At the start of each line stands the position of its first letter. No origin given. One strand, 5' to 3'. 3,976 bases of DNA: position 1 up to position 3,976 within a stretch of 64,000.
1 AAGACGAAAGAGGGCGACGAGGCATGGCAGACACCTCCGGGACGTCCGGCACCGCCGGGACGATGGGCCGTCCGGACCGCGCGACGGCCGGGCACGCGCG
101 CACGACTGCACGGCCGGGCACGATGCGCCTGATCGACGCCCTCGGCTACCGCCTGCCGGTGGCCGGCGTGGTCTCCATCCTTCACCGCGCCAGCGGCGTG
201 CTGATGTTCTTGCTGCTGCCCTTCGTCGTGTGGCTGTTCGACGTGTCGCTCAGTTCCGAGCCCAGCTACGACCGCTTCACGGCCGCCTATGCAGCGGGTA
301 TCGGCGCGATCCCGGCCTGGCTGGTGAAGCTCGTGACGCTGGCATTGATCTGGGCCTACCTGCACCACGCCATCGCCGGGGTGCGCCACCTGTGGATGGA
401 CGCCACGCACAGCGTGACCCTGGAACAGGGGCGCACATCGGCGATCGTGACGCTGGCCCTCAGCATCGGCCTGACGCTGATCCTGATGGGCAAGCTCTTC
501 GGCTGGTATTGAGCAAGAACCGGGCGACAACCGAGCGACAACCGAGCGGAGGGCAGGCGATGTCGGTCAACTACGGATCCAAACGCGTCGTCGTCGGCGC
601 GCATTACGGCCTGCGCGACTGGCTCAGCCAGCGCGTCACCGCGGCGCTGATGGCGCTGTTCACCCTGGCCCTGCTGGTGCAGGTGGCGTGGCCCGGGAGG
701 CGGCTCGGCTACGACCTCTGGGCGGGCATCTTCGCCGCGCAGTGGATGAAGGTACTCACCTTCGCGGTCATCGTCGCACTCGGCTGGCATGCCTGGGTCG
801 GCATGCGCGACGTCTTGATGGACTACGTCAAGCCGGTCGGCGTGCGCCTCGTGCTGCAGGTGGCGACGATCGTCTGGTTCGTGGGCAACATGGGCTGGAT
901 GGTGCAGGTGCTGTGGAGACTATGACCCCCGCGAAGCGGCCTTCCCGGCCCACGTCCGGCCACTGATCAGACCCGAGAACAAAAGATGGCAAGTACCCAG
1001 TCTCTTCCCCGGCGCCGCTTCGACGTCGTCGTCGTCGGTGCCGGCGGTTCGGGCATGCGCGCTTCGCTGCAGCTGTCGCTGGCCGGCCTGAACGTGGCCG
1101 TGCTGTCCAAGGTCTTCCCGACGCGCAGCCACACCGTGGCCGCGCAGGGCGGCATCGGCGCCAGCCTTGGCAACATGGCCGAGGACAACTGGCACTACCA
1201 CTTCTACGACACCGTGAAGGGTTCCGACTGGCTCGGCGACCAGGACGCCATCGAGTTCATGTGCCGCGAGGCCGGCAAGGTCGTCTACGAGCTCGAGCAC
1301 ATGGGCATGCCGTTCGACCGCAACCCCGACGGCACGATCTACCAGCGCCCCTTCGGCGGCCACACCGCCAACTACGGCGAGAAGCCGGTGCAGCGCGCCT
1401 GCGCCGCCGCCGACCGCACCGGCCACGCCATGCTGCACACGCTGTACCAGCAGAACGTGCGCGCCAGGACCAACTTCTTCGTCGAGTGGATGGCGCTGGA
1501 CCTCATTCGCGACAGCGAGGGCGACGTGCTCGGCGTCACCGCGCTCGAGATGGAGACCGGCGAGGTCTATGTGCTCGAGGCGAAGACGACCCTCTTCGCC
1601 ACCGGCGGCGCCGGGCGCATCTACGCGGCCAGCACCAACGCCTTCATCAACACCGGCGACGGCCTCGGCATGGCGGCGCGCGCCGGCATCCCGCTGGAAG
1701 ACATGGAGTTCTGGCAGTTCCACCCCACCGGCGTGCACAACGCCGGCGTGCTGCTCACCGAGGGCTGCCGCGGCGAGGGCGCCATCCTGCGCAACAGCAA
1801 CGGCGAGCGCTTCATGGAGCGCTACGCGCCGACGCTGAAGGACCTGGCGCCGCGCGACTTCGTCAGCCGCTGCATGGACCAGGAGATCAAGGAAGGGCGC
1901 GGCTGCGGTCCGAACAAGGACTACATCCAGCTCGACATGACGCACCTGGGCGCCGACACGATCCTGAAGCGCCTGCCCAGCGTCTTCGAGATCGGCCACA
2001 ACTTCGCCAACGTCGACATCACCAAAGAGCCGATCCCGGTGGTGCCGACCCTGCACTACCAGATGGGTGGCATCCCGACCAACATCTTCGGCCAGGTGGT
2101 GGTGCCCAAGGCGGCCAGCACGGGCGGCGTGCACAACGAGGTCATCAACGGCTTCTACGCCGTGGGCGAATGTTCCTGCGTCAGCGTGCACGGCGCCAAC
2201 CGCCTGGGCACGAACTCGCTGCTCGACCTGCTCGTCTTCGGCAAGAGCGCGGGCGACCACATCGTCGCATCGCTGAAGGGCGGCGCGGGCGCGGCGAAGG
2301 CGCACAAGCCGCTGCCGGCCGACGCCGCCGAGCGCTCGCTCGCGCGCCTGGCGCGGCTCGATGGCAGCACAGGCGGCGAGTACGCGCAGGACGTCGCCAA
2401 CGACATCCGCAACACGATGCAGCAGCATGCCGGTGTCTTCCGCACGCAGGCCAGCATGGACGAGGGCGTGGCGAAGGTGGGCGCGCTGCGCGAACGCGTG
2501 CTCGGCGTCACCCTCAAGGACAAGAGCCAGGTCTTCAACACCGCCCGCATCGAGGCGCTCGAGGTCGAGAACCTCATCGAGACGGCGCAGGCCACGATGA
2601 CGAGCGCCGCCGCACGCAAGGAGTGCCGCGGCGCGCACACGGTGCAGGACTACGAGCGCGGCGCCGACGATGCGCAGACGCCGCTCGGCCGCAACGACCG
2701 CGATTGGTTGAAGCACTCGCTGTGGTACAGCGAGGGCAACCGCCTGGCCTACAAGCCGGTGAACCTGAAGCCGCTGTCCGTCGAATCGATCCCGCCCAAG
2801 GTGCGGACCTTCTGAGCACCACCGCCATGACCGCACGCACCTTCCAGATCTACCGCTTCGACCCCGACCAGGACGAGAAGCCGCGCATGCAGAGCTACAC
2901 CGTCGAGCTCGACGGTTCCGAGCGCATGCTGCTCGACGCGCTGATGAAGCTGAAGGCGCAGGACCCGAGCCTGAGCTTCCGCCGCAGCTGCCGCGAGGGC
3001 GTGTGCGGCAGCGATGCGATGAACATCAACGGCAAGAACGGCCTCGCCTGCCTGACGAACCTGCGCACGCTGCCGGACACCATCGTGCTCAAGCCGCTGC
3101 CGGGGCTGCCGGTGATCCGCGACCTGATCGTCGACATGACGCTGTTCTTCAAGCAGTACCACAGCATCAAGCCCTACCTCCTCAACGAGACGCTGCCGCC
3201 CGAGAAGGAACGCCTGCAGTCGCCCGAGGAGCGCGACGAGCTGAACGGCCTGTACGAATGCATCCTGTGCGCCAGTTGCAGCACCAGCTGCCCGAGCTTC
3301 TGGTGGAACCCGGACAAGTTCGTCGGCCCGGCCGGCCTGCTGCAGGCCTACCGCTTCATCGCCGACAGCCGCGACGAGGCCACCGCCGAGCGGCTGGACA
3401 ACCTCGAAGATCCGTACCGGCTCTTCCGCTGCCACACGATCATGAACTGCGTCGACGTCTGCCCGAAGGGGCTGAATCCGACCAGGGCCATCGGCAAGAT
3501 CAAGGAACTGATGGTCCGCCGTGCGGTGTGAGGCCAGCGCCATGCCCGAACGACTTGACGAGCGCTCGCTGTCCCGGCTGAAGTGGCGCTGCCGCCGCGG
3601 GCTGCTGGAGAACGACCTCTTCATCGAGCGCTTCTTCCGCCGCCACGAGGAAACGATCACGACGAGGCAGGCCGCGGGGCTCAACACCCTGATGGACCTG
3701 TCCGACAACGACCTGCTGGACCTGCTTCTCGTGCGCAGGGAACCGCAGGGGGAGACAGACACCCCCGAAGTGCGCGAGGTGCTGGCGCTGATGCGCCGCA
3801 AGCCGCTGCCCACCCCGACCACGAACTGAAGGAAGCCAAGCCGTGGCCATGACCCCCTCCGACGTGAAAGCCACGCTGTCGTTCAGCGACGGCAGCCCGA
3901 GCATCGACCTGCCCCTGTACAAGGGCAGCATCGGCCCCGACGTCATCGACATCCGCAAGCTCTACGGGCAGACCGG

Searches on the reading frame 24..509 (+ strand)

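Call 10: search_protein_families(library=pfam, proteins=[window:24-509:+], max_evalue=0.01)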
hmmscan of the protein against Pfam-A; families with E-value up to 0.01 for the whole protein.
window:24-509:+ (162 aa): 1 family
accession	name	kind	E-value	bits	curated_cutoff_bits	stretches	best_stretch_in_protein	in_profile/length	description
PF01127.27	Sdh_cyt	-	7.3e-22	78.2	25.8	1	42-153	14-121/122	Succinate dehydrogenase/Fumarate reductase transmembrane subunit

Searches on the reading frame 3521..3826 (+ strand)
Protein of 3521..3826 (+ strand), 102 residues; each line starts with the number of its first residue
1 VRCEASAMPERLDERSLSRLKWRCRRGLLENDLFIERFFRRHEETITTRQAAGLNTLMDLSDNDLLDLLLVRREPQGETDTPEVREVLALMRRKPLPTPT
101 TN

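Call 10: search_protein_families(library=pfam, proteins=[window:3521-3826:+], max_evalue=0.01)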
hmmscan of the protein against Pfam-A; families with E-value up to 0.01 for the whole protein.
window:3521-3826:+ (102 aa): 1 family
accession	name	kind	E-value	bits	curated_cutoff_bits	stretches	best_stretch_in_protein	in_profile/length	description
PF03937.21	Sdh5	-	8.6e-18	64.5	27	1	18-90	1-71/76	Flavinator of succinate dehydrogenase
